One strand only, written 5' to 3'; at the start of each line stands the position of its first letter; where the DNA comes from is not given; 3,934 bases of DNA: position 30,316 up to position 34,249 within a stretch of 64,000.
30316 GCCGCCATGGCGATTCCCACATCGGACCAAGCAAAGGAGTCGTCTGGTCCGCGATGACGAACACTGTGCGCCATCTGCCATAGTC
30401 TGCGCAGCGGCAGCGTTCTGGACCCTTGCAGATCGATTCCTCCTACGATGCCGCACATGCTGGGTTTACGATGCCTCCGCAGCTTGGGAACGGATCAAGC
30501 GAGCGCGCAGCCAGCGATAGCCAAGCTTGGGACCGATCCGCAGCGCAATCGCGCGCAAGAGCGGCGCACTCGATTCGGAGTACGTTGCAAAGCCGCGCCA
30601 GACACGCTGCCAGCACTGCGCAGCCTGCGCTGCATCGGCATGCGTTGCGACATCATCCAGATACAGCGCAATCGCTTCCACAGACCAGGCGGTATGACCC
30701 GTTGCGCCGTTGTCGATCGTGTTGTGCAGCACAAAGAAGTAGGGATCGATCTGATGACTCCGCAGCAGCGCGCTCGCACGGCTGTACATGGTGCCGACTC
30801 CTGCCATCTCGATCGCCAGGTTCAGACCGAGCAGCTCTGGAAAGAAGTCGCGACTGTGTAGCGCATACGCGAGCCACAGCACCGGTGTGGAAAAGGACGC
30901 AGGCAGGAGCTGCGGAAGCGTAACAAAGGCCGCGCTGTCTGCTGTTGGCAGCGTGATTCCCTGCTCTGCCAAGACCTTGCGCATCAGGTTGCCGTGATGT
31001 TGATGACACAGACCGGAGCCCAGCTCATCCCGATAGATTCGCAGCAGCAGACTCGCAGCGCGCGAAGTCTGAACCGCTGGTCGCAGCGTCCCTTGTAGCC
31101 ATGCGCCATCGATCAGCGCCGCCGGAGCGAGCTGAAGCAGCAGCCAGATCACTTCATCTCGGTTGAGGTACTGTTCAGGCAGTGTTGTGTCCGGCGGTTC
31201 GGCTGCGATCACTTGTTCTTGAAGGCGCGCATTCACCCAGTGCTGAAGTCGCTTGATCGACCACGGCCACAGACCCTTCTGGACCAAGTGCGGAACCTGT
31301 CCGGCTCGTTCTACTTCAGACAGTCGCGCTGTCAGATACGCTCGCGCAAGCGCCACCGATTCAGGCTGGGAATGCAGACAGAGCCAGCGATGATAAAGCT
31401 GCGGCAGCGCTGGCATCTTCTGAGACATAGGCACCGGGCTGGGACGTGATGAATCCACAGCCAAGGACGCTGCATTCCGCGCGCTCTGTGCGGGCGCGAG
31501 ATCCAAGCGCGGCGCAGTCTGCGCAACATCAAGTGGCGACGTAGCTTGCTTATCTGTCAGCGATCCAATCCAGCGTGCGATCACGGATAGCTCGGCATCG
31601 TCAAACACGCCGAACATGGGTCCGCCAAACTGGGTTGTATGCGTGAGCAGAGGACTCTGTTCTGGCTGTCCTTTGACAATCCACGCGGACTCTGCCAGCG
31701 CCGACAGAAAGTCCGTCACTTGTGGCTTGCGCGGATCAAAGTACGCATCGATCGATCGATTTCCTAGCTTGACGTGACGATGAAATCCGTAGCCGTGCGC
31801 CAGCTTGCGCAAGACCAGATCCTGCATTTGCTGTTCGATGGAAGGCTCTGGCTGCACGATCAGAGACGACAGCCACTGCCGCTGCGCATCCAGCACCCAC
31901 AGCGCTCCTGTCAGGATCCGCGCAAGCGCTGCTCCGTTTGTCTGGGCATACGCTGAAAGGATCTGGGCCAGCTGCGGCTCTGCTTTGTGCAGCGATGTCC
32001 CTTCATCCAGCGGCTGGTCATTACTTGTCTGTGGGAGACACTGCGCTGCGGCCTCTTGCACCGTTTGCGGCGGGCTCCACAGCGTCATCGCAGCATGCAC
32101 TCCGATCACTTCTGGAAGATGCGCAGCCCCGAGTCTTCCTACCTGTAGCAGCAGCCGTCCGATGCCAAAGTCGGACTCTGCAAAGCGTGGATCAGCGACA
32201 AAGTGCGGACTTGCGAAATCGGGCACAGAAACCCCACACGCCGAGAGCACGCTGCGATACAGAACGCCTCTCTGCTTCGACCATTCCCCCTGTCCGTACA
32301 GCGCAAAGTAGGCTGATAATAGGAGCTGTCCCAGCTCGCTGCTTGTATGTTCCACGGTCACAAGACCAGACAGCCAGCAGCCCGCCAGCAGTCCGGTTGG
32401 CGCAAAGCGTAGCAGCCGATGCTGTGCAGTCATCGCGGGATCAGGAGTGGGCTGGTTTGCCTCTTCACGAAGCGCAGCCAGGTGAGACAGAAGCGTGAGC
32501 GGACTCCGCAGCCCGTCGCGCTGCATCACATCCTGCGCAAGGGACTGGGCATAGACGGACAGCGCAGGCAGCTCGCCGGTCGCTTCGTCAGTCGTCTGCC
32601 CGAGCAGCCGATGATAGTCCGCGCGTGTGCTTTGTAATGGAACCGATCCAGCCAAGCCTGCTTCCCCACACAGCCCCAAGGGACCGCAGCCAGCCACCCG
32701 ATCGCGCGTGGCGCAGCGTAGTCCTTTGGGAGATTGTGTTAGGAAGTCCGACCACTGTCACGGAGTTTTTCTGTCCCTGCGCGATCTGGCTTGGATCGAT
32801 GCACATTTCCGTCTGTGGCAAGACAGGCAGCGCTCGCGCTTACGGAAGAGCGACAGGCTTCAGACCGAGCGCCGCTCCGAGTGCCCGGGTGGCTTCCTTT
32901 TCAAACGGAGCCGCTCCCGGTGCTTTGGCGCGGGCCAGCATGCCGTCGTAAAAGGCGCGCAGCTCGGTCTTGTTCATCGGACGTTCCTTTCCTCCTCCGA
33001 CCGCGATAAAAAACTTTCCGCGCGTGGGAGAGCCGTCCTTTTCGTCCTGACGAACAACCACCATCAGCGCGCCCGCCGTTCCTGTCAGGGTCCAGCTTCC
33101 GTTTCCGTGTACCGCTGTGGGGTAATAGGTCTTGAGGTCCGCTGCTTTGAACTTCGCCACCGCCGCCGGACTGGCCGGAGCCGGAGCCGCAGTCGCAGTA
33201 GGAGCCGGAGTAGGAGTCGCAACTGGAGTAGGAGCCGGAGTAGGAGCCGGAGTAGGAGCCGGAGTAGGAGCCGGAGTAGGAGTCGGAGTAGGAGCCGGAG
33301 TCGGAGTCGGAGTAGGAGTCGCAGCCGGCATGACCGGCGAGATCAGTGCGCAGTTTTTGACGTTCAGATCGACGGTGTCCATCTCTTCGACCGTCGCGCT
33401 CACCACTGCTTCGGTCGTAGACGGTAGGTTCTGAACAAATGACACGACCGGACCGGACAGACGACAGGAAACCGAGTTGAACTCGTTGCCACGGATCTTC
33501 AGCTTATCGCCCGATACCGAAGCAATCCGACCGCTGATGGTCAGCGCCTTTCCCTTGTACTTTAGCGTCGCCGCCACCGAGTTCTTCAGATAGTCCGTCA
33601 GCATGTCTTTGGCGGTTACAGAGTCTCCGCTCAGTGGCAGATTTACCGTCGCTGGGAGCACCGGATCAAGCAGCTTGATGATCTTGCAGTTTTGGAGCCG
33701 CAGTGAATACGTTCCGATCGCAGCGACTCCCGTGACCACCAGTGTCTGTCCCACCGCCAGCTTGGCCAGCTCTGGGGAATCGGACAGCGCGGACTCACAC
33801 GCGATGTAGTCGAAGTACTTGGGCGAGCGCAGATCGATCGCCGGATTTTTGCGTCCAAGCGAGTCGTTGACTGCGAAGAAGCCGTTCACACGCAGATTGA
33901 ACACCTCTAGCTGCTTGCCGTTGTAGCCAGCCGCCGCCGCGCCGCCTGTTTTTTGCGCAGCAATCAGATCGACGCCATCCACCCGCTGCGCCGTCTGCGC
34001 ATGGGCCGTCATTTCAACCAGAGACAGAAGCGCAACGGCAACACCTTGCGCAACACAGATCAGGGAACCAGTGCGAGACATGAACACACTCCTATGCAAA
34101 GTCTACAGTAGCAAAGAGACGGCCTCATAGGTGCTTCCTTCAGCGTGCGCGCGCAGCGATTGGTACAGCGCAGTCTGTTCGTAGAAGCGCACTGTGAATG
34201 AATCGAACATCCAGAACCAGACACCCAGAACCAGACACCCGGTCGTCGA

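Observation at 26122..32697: Orphan four-gene operon: unknown 743-aa protein, AsnB-like amidotransferase, AurF-like diiron protein and PLD-like protein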

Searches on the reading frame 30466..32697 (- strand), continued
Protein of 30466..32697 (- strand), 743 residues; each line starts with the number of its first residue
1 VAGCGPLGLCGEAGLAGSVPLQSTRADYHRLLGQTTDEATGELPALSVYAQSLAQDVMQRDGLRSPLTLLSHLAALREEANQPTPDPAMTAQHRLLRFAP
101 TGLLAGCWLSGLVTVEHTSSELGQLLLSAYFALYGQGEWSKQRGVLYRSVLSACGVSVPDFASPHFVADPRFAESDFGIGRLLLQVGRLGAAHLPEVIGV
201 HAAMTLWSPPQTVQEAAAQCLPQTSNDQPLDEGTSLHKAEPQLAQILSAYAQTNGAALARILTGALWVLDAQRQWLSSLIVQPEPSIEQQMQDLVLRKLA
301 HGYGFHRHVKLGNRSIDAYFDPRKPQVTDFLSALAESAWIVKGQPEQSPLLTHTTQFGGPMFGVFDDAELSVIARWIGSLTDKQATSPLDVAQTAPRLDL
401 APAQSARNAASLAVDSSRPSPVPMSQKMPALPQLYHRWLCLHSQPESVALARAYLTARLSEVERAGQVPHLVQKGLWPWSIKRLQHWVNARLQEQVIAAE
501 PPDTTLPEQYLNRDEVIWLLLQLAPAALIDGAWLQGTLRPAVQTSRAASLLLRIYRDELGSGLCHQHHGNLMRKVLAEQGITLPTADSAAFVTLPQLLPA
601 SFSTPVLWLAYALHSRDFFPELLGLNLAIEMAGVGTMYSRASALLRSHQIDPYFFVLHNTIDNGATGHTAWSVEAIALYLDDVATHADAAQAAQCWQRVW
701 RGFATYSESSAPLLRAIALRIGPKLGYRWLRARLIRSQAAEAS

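Call 48: find_related_loci(query=A1, collection=metagenome_contigs, flank=8000)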
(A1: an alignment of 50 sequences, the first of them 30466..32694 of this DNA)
Query A1 (742 aa) in metagenome_contigs; peptide patterns used: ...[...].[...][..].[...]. (x = any residue, [..] = any of these).
292 stretches matched a pattern; 260 encode a relative of the query (tblastn E <= 1e-3); the best 80 are kept; 80 distinct loci.
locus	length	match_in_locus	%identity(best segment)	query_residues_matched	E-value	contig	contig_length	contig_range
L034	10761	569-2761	63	1-742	0e+0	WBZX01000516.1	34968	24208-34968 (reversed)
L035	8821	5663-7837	51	9-742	0e+0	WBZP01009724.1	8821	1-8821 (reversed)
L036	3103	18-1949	54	94-742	0e+0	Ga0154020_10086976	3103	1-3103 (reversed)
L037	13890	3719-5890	50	10-742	0e+0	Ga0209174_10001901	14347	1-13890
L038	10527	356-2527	50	10-742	0e+0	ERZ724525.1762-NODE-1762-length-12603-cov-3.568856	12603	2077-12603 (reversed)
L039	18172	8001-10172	50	10-742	0e+0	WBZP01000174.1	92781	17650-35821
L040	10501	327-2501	50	10-742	0e+0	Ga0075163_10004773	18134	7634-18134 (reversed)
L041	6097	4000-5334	59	94-742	3e-167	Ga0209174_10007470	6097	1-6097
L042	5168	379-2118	43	86-722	2e-132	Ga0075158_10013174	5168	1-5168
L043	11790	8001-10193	63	1-742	0e+0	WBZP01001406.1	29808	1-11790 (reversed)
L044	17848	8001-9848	33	87-728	2e-91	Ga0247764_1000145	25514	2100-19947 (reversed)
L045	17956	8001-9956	43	91-734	5e-164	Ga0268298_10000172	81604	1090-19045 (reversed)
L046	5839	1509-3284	32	93-706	5e-88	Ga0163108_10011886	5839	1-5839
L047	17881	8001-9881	31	89-701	4e-83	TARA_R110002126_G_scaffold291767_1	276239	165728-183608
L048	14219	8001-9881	32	89-701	1e-82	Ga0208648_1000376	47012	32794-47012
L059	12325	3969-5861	30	92-701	1e-76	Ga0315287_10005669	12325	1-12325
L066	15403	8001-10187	30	92-701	3e-75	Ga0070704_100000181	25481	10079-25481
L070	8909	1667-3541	30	92-701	2e-74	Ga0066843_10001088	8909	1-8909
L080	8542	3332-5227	30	92-704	5e-73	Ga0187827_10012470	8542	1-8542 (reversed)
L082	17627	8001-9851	30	92-701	2e-72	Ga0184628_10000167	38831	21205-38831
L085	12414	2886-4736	30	92-701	4e-72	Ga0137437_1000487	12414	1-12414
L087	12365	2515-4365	30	92-701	4e-72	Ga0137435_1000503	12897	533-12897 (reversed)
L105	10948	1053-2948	27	48-706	8e-67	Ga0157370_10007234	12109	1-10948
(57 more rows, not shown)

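Call 51: search_protein_families(library=pfam, proteins=[L080:5933-7789:+, L059:1179-1586:-, L105:5426-6550:+, L087:4501-5484:+, L070:6741-7853:+, L070:864-1325:+, L066:11690-12418:+, L082:14365-15795:+, L085:843-2012:+], max_evalue=0.001)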
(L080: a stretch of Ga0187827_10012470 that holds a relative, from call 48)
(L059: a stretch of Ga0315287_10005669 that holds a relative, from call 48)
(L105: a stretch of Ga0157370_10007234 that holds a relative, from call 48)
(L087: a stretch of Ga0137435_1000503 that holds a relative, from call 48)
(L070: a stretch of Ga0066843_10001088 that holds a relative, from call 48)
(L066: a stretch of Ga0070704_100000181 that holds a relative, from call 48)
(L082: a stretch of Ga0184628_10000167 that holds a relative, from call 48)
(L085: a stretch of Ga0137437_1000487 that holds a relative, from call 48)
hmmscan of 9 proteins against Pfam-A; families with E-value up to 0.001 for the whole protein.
L080:5933-7789:+ (619 aa): 2 families
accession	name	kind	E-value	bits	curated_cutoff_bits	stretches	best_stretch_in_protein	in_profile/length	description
PF02543.21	Carbam_trans_N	-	3.1e-89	300.2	24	1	22-358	2-345/346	Carbamoyltransferase N-terminus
PF16861.10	Carbam_trans_C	-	1.4e-73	246.4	27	1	417-606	1-170/170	Carbamoyltransferase C-terminus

L059:1179-1586:- (136 aa): 1 family
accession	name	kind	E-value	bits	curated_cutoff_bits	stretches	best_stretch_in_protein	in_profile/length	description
PF19588.4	SxtJ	-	1.9e-08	35.4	24.4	1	18-112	4-99/99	Saxitoxin biosynthesis operon protein SxtJ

L105:5426-6550:+ (375 aa): 1 family
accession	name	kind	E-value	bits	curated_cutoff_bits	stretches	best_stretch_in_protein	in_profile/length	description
PF13472.12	Lipase_GDSL_2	-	0.00046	21.2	32.9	0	329-364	140-176/178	GDSL-like Lipase/Acylhydrolase family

L087:4501-5484:+ (328 aa): 3 families
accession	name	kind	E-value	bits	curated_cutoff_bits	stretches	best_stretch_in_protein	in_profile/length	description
PF13472.12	Lipase_GDSL_2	-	9.6e-12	46.2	32.9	1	90-297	1-177/178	GDSL-like Lipase/Acylhydrolase family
PF00657.28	Lipase_GDSL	-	1.7e-07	32.1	23.6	1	88-303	1-208/208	GDSL-like Lipase/Acylhydrolase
PF16822.11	ALGX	-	5.7e-05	23.4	26.5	1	206-310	14-133/268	SGNH hydrolase-like domain, acetyltransferase AlgX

L070:6741-7853:+ (371 aa): 2 families
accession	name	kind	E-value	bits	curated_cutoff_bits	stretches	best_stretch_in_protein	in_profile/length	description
PF13472.12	Lipase_GDSL_2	-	2.7e-08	34.9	32.9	1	99-258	2-141/178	GDSL-like Lipase/Acylhydrolase family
PF00657.28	Lipase_GDSL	-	3.2e-05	24.6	23.6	1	98-358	3-207/208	GDSL-like Lipase/Acylhydrolase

L070:864-1325:+ (154 aa): 0 families

L066:11690-12418:+ (243 aa): 1 family
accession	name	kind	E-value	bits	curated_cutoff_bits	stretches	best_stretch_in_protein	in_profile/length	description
PF04191.18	PEMT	-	2.1e-05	25.3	25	1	144-210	34-104/105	Phospholipid methyltransferase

L082:14365-15795:+ (477 aa): 0 families

L085:843-2012:+ (390 aa): 0 families

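Call 62: search_protein_families(library=pfam, proteins=[L044:6192-6965:-], max_evalue=0.01)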
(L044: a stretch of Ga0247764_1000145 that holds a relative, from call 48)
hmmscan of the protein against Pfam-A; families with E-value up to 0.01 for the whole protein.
L044:6192-6965:- (258 aa): 1 family
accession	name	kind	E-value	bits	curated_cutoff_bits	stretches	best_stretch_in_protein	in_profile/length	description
PF01810.24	LysE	-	2.1e-11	44.1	25.6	1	69-250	7-191/193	LysE type translocator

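Call 90: search_protein_families(library=pfam, proteins=[L044:14133-15305:-, L044:15101-16111:-, L044:16020-17642:-, L044:2647-3753:+, L044:3770-4534:-], max_evalue=0.001)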
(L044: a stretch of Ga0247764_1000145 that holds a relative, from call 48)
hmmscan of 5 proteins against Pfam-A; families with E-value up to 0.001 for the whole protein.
L044:14133-15305:- (391 aa): 2 families
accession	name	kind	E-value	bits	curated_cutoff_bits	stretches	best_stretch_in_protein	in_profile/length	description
PF13795.12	HupE_UreJ_2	-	1.7e-42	145.2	24.5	1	209-356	1-153/156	HupE / UreJ protein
PF04955.18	HupE_UreJ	-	3.6e-09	36.8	23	1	213-361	25-163/179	HupE / UreJ protein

L044:15101-16111:- (337 aa): 1 family
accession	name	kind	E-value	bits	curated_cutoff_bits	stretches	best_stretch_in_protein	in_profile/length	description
PF13145.12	Rotamase_2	-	7.2e-07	30.5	27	1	185-298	1-114/121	PPIC-type PPIASE domain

L044:16020-17642:- (541 aa): 3 families
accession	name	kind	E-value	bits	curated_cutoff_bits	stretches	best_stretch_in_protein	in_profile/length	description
PF22842.2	Pel9A-like_beta_helix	-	1.3e-14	54.4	25.2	1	207-389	73-274/370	Pel9A-like, right handed beta helix region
PF13229.12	Beta_helix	-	5.2e-08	33.1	25.9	1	246-433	2-138/158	Right handed beta helix region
PF16380.10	BT_4170-like_C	-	2.5e-06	27.7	30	1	464-522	3-61/142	Rhamnogalacturonan lyase BT_4170-like, C-terminal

L044:2647-3753:+ (369 aa): 0 families

L044:3770-4534:- (255 aa): 0 families

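Call 101: search_protein_families(library=padloc, proteins=[window:30466-32697:-], max_evalue=0.01)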
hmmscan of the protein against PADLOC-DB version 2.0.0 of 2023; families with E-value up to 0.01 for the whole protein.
window:30466-32697:- (743 aa): 0 families

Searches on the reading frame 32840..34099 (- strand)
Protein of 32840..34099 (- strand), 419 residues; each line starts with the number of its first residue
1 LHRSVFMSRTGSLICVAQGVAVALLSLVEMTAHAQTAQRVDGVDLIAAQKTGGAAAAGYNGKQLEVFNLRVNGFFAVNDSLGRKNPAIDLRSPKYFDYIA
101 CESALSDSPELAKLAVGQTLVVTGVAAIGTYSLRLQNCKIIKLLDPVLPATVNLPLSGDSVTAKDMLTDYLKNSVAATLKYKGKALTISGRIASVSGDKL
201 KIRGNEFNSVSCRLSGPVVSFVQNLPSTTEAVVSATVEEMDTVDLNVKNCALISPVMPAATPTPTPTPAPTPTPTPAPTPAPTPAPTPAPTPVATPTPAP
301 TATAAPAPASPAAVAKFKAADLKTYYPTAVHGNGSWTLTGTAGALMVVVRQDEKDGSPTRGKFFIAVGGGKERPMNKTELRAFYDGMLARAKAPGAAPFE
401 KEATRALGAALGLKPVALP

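Call 6: search_protein_families(library=pfam, proteins=[window:32840-34099:-], max_evalue=0.001)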
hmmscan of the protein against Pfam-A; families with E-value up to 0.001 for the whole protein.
window:32840-34099:- (419 aa): 1 family
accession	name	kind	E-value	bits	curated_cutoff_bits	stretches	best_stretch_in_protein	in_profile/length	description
PF12869.13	tRNA_anti-like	-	0.0001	22.3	23.5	1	159-194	46-81/146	tRNA_anti-like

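Call 67: search_protein_families(library=ncbifam, proteins=[window:32840-34099:-], max_evalue=0.001)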
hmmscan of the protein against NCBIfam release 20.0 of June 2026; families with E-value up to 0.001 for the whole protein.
window:32840-34099:- (419 aa): 2 families
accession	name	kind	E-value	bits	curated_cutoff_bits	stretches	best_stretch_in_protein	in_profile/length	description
NF040983.1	BimA_second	exception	0.00031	19.7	600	1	249-332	82-164/381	trimeric autotransporter actin-nucleating factor BimA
NF008084.0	PRK10819.1-5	equivalog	0.00049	20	315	1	253-316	50-113/249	TonB system transport protein TonB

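Call 101: search_protein_families(library=padloc, proteins=[window:32840-34099:-], max_evalue=0.01)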
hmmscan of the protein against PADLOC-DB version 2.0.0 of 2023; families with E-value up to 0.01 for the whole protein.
window:32840-34099:- (419 aa): 0 families
